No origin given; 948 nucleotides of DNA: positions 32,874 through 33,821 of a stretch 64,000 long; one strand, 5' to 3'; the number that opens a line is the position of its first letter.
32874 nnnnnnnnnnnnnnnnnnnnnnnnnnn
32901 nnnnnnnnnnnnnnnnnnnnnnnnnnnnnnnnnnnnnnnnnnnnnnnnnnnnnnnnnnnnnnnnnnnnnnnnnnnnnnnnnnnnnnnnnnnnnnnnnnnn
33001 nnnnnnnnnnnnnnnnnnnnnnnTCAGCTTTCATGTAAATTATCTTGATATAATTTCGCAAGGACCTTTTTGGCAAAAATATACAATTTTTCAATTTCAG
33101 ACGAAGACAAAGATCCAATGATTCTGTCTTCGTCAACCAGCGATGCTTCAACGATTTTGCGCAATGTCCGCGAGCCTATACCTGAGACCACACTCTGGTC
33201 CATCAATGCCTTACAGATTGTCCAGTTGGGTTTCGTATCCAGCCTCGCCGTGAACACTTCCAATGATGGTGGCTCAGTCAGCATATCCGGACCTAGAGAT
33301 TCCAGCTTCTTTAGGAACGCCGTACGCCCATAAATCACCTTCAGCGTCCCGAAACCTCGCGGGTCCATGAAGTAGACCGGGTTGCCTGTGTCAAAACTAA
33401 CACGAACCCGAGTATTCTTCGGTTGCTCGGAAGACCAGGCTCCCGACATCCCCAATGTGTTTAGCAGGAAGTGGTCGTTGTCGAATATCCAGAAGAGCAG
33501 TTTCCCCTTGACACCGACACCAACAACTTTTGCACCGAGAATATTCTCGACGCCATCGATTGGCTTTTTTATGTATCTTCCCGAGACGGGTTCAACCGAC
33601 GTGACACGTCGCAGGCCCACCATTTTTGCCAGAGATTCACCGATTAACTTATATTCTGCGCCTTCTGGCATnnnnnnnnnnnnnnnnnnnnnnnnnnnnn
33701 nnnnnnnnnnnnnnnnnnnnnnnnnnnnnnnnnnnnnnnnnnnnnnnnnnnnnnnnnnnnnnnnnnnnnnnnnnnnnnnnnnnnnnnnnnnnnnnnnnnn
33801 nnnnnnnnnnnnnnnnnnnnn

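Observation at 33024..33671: Zinc-finger-less Fpg/Nei-family DNA glycosylase in a phage, adjacent to a GIY-YIG homing endonuclease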

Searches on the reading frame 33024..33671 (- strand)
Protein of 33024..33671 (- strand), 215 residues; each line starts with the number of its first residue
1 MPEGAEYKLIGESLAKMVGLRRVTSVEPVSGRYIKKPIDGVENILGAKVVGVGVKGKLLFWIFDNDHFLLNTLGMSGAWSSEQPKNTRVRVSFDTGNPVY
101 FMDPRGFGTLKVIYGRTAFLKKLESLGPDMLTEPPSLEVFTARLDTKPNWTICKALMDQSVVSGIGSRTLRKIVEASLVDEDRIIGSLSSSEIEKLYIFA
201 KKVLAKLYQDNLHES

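Call 3: search_protein_families(library=pfam, proteins=[window:33024-33671:-], max_evalue=1)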
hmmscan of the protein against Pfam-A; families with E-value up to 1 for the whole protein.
window:33024-33671:- (215 aa): 4 families
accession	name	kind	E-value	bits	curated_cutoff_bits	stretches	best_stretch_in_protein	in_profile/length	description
PF01149.29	Fapy_DNA_glyco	-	1.9e-16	61.2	25.5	1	1-109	1-116/117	Formamidopyrimidine-DNA glycosylase N-terminal domain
PF06831.19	H2TH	-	6.8e-06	26.4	34.7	1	126-206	1-80/93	Formamidopyrimidine-DNA glycosylase H2TH domain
PF00416.27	Ribosomal_S13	-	0.019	15.8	31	1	161-198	19-56/128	Ribosomal protein S13/S18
PF05833.16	NFACT_N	-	0.08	12.1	31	1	136-212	175-248/456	NFACT N-terminal and middle domains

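Call 4: search_solved_structures(query=window:33027-33671:-, max_evalue=1, show_alignments=3)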
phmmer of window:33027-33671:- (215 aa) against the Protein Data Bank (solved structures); distinct sequences matched with E-value up to 1: 47.
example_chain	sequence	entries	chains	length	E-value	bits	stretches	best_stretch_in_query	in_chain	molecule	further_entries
3a45_A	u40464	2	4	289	1.2e-23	87.1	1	1-212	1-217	Formamidopyrimidine-DNA glycosylase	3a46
3a42_A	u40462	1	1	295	1.2e-23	87.1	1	1-212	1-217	Formamidopyrimidine-DNA glycosylase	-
3vk7_A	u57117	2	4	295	3e-23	85.8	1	1-212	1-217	Probable formamidopyrimidine-DNA glycosylase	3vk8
4nrw_A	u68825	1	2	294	5.9e-22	81.5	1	2-212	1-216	formamidopyrimidine-DNA glycosylase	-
3twk_A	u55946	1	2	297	1.5e-11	47.5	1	85-209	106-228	Formamidopyrimidine-DNA glycosylase 1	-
3twl_A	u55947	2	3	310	1.8e-11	47.3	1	85-209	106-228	Formamidopyrimidine-DNA glycosylase 1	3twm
1l1t_A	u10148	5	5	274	1.5e-10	44.3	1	1-197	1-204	MutM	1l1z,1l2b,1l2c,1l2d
1r2y_A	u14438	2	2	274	2.6e-10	43.5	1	6-197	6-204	MutM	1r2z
3jr4_A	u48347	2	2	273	7.7e-10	42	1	41-197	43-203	DNA glycosylase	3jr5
1ee8_A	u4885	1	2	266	1.8e-09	40.7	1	46-207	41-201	MUTM (FPG) PROTEIN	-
2f5n_A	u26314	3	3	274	2e-09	40.6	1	1-197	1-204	formamidopyrimidine-DNA glycosidase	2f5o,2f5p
3gpu_A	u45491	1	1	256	3.2e-09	39.9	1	31-197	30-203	DNA glycosylase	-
2f5q_A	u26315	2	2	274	3.4e-09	39.8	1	6-197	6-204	formamidopyrimidine-DNA glycosidase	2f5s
3go8_A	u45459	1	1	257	3.5e-09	39.8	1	31-197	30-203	Formamidopyrimidine-DNA glycosylase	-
3gpx_A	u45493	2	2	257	3.5e-09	39.8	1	31-197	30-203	DNA glycosylase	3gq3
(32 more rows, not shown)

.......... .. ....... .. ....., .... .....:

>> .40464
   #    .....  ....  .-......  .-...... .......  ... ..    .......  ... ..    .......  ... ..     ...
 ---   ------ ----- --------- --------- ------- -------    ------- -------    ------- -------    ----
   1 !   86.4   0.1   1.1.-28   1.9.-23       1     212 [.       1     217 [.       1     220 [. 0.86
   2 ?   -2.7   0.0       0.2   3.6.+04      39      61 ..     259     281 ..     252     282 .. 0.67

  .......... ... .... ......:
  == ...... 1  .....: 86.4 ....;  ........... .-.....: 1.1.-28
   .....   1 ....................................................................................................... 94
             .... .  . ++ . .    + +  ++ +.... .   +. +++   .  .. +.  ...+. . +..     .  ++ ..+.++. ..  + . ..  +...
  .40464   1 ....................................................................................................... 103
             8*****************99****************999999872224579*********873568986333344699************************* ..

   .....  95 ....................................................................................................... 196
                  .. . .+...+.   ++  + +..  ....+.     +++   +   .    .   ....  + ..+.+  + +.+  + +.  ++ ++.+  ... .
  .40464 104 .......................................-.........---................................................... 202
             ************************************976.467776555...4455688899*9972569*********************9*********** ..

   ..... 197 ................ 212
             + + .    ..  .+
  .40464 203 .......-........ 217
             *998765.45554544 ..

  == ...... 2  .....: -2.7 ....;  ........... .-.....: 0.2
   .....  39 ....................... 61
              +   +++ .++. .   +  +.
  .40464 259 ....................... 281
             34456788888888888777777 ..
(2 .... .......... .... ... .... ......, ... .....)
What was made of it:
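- Checked: The best solved structure is mimivirus Nei1, E 1.2e-23 (call 4).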

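Call 5: search_protein_families(library=phrogs, proteins=[window:33024-33671:-], max_evalue=0.01)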
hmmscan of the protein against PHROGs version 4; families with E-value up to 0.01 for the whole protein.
window:33024-33671:- (215 aa): 1 family
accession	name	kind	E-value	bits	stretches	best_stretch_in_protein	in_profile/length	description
phrog_21295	-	unknown function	1e-15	58.8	1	1-209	1-220/280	-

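Call 7: search_dna_similar(query=window:33027-33671:-, collection=phages, mode=protein, max_rows=40)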
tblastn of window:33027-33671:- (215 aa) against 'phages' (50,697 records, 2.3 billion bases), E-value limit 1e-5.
Records with a match: 5; places in all: 5; records where one place covers at least 80% of the query: 1.
Best place of each record, by identity: <60% 5.
By first word of the organism name: Listeria 5.
By host as written in the record: Listeria monocytogenes 5.
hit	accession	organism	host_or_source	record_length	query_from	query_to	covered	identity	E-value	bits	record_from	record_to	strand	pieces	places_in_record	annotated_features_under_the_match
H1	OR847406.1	Listeria phage LM 4-11-1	Listeria monocytogenes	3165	1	206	96%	23.5%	2e-6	53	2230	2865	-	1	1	record has no annotation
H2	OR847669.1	Listeria phage LM 4-11-1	Listeria monocytogenes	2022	60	206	68%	29.7%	2e-9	62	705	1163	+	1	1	record has no annotation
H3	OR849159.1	Listeria phage LM 4-14-1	Listeria monocytogenes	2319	60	206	68%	29.7%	2e-9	62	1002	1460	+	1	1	record has no annotation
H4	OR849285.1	Listeria phage LM 4-14-1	Listeria monocytogenes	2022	60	206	68%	29.0%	1e-8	60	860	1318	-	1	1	record has no annotation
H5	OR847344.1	Listeria phage LM 4-11-1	Listeria monocytogenes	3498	60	206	68%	29.0%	1e-8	60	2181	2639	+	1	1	record has no annotation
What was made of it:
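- Checked: This holds for deposited phage genomes. tblastn found only five short unannotated Listeria contigs (call 7).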

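Call 11: find_homologous_proteins(query=window:33027-33671:-, max_evalue=0.001)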
Query window:33027-33671:- (215 aa): 293 proteins with E <= 0.001 among 542 candidates; the best 120 are listed.
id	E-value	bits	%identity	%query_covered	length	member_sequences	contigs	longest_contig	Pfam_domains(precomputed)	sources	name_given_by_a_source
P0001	4.9e-137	472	100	100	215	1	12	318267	PF06831.20,PF01149.30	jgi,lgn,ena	jgi:formamidopyrimidine-DNA glycosylase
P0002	8.6e-136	468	100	100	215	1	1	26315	PF06831.20,PF01149.30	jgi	jgi:formamidopyrimidine-DNA glycosylase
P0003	1.1e-134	465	99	100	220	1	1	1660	PF01149.30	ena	-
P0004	1.8e-98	346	75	97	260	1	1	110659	PF06831.20,PF21025.3,PF01149.30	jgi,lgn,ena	-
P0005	1.2e-72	262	58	98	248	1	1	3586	PF06831.20,PF01149.30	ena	-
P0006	1.3e-70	255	56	97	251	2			PF06831.20,PF21025.3,PF01149.30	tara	tara:strand:+ start:857 stop:1612 length:756 start_codon:yes stop_codon:yes gene_type:complete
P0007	4.0e-68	247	55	97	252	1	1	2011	PF06831.20,PF21025.3,PF01149.30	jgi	-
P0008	1.0e-66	243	54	97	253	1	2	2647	PF06831.20,PF21025.3,PF01149.30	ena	-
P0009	1.2e-66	242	54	97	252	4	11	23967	PF06831.20,PF21025.3,PF01149.30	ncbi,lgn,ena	-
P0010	1.3e-66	242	55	97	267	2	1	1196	PF06831.20,PF21025.3,PF01149.30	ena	-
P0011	1.7e-66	242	53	97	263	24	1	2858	PF06831.20,PF21025.3,PF01149.30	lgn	-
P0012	1.1e-65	239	53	97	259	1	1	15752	PF06831.20,PF01149.30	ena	-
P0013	1.7e-65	239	54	97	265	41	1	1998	PF06831.20,PF21025.3,PF01149.30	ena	-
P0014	4.6e-64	234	54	97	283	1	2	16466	PF06831.20,PF21025.3,PF01149.30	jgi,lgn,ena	-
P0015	1.1e-63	233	53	97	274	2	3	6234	PF06831.20,PF21025.3,PF01149.30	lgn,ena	-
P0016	1.4e-63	232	53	97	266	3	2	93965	PF06831.20,PF21025.3,PF01149.30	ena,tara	tara:strand:+ start:923 stop:1723 length:801 start_codon:yes stop_codon:yes gene_type:complete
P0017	4.8e-63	231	54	98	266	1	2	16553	PF06831.20,PF21025.3,PF01149.30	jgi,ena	-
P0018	8.8e-63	230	53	98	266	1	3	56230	PF06831.20,PF21025.3,PF01149.30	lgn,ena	-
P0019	1.1e-62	229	52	97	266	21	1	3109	PF06831.20,PF21025.3,PF01149.30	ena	-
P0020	1.7e-62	229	51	97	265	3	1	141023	PF06831.20,PF21025.3,PF01149.30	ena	-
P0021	1.5e-61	226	51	98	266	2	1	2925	PF06831.20,PF21025.3,PF01149.30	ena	-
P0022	3.6e-61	224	52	97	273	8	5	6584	PF06831.20,PF21025.3,PF01149.30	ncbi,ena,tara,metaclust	tara:strand:- start:192 stop:1013 length:822 start_codon:yes stop_codon:yes gene_type:complete|metac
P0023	5.0e-61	224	50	97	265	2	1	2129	PF06831.20,PF21025.3,PF01149.30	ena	-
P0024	6.9e-61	223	51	97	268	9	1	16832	PF06831.20,PF21025.3,PF01149.30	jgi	-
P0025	1.7e-60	222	50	98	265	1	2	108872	PF06831.20,PF21025.3,PF01149.30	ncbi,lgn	-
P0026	4.0e-60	221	51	97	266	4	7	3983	PF06831.20,PF21025.3,PF01149.30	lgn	-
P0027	4.2e-60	221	52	97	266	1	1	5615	PF06831.20,PF21025.3,PF01149.30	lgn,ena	-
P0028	7.5e-60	220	51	97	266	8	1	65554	PF06831.20,PF21025.3,PF01149.30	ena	-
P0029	1.3e-59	219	50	97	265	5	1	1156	PF06831.20,PF21025.3,PF01149.30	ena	-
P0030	1.8e-59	219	49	98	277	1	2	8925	PF06831.20,PF21025.3,PF01149.30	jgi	-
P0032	5.2e-59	217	51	98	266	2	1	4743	PF06831.20,PF21025.3,PF01149.30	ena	-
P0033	5.3e-59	217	50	97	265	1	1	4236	PF06831.20,PF21025.3,PF01149.30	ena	-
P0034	1.4e-58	216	51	97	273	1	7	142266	PF06831.20,PF21025.3,PF01149.30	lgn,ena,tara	tara:strand:+ start:20781 stop:21602 length:822 start_codon:yes stop_codon:yes gene_type:complete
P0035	1.8e-58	216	47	97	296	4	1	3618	PF06831.20,PF21025.3,PF01149.30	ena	-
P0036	2.6e-58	215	49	98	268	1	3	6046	PF06831.20,PF21025.3,PF01149.30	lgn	-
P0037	5.3e-58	214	49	98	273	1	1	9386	PF06831.20,PF21025.3,PF01149.30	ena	-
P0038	5.4e-58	214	50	97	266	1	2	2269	PF06831.20,PF21025.3,PF01149.30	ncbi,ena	-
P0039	6.9e-58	214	48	97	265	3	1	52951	PF06831.20,PF21025.3,PF01149.30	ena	-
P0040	1.1e-57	213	51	97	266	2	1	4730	PF06831.20,PF21025.3,PF01149.30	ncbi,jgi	jgi:formamidopyrimidine-DNA glycosylase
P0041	2.3e-57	212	53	97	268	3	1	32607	PF06831.20,PF21025.3,PF01149.30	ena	-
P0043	6.0e-57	211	48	98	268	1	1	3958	PF06831.20,PF21025.3,PF01149.30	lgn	-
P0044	6.1e-57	211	49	97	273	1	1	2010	PF06831.20,PF21025.3,PF01149.30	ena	-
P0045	1.5e-56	209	47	97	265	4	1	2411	PF06831.20,PF21025.3,PF01149.30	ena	-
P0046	2.0e-56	209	50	97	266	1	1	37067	PF06831.20,PF21025.3,PF01149.30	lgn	-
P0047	2.2e-56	209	51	97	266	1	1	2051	PF06831.20,PF21025.3,PF01149.30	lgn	-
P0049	2.1e-55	206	49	97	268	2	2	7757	PF06831.20,PF21025.3,PF01149.30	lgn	-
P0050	6.0e-55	204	47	98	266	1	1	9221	PF06831.20,PF21025.3,PF01149.30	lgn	-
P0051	1.0e-54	203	48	98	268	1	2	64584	PF06831.20,PF21025.3,PF01149.30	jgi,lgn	jgi:formamidopyrimidine-DNA glycosylase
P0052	3.0e-54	202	49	97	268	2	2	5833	PF06831.20,PF21025.3,PF01149.30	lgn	-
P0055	1.0e-52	197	52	84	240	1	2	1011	PF06831.20,PF21025.3,PF01149.30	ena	-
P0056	1.2e-52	197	47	98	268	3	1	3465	PF06831.20,PF21025.3,PF01149.30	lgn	-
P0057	1.9e-52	196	48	97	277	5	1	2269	PF06831.20,PF21025.3,PF01149.30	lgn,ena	-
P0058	2.0e-52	196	46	97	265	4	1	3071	PF06831.20,PF21025.3,PF01149.30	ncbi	-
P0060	2.4e-51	192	47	97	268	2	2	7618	PF06831.20,PF21025.3,PF01149.30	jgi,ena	-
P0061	3.4e-51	192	47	96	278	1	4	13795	PF06831.20,PF21025.3,PF01149.30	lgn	-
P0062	3.7e-51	192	46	98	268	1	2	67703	PF06831.20,PF21025.3,PF01149.30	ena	-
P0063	5.0e-51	191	46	97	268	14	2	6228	PF06831.20,PF21025.3,PF01149.30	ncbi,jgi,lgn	jgi:formamidopyrimidine-DNA glycosylase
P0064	9.4e-51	190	47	97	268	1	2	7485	PF06831.20,PF21025.3,PF01149.30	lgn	-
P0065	1.3e-50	190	47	97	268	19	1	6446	PF06831.20,PF21025.3,PF01149.30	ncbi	-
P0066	1.3e-50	190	48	90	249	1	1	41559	PF06831.20,PF21025.3,PF01149.30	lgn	-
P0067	2.2e-50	189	45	97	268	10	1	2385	PF06831.20,PF21025.3,PF01149.30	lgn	-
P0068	2.7e-50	189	45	98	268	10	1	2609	PF06831.20,PF21025.3,PF01149.30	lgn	-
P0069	4.0e-50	188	45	97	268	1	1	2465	PF06831.20,PF21025.3,PF01149.30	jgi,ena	-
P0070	5.4e-50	188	46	97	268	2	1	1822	PF06831.20,PF21025.3,PF01149.30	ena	-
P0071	5.7e-50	188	47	97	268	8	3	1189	PF06831.20,PF21025.3,PF01149.30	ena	-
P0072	6.2e-50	188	44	98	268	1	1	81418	PF06831.20,PF21025.3,PF01149.30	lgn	-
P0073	2.1e-49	186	43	98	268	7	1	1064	PF06831.20,PF21025.3,PF01149.30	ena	-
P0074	4.7e-49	185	43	98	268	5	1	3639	PF06831.20,PF21025.3,PF01149.30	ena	-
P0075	6.5e-49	184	45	96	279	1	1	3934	PF06831.20,PF21025.3,PF01149.30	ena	-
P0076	9.1e-49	184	45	96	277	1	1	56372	PF06831.20,PF21025.3,PF01149.30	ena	-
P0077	1.3e-48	183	47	97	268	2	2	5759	PF06831.20,PF21025.3,PF01149.30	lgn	-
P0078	1.5e-48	183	43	97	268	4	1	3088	PF06831.20,PF21025.3,PF01149.30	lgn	-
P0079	2.4e-48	183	45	97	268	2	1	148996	PF06831.20,PF21025.3,PF01149.30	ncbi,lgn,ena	-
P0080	2.4e-48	182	47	97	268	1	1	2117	PF06831.20,PF21025.3,PF01149.30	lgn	-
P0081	2.6e-48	182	46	97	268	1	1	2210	PF06831.20,PF21025.3,PF01149.30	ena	-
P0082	2.7e-48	182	44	100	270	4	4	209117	PF06831.20,PF21025.3,PF01149.30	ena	-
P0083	5.0e-48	181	45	98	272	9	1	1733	PF06831.20,PF21025.3,PF01149.30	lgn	-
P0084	7.3e-48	181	46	97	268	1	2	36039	PF06831.20,PF21025.3,PF01149.30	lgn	-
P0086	1.1e-47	180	42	98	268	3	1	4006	PF06831.20,PF21025.3,PF01149.30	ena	-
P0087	1.1e-47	180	45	97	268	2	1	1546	PF06831.20,PF21025.3,PF01149.30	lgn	-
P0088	1.3e-47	180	46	98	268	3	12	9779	PF06831.20,PF21025.3,PF01149.30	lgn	-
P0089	1.6e-47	180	45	97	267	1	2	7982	PF06831.20,PF21025.3,PF01149.30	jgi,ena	-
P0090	2.6e-47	179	43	97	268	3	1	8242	PF06831.20,PF21025.3,PF01149.30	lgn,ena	-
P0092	7.9e-47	178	42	97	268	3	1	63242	PF06831.20,PF21025.3,PF01149.30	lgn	-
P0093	1.5e-46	177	44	97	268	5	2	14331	PF06831.20,PF21025.3,PF01149.30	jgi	-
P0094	2.1e-46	176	45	97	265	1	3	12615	PF06831.20,PF21025.3,PF01149.30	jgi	jgi:formamidopyrimidine-DNA glycosylase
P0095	2.4e-46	176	45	98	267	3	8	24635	PF06831.20,PF21025.3,PF01149.30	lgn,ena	-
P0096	3.1e-46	176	43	97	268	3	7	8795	PF06831.20,PF21025.3,PF01149.30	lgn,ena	-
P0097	3.9e-46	175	46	96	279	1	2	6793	PF06831.20,PF21025.3,PF01149.30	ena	-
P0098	4.1e-46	175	44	97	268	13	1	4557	PF06831.20,PF21025.3,PF01149.30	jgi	-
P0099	4.3e-46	175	44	97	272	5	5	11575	PF06831.20,PF21025.3,PF01149.30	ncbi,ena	-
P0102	7.5e-46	174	41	100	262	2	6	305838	PF06831.20,PF21025.3,PF01149.30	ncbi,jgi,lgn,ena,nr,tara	ncbi:MAG: hypothetical protein CBC29_07210 [Methylococcaceae bacterium TMED69]|nr:MAG: hypothetical 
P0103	9.7e-46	174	45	97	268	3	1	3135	PF06831.20,PF21025.3,PF01149.30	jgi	jgi:DNA-formamidopyrimidine glycosylase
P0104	1.3e-45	174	46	95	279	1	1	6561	PF06831.20,PF21025.3,PF01149.30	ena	-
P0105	1.6e-45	173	44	97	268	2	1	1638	PF06831.20,PF21025.3,PF01149.30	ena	-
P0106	5.9e-45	171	43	97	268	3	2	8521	PF06831.20,PF21025.3,PF01149.30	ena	-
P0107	6.2e-45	171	47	85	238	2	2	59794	PF06831.20,PF21025.3,PF01149.30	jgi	jgi:formamidopyrimidine-DNA glycosylase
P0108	7.0e-45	171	45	97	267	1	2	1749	PF06831.20,PF21025.3,PF01149.30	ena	-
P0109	7.8e-45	171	42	97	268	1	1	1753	PF06831.20,PF21025.3,PF01149.30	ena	-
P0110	1.9e-44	170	42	97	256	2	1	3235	PF06831.20,PF21025.3,PF01149.30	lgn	-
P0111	2.3e-44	169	41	98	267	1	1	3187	PF06831.20,PF21025.3,PF01149.30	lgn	-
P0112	5.0e-44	168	43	97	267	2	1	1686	PF06831.20,PF21025.3,PF01149.30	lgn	-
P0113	1.6e-43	167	43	97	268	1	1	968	PF06831.20,PF21025.3,PF01149.30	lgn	-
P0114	1.7e-43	167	44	97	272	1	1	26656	PF06831.20,PF21025.3,PF01149.30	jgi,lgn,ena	-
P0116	2.7e-43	166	51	78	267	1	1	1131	PF06831.20,PF21025.3,PF01149.30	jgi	jgi:DNA-formamidopyrimidine glycosylase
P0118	3.4e-43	166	42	97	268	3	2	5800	PF06831.20,PF21025.3,PF01149.30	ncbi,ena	-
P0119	3.8e-43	166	42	97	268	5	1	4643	PF06831.20,PF21025.3,PF01149.30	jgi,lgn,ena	-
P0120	3.9e-43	165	52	74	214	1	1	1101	PF21025.3,PF01149.30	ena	-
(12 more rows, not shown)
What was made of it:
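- Nearly all others are about 250-296 aa, and most of those carry PF21025 as well (call 11).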
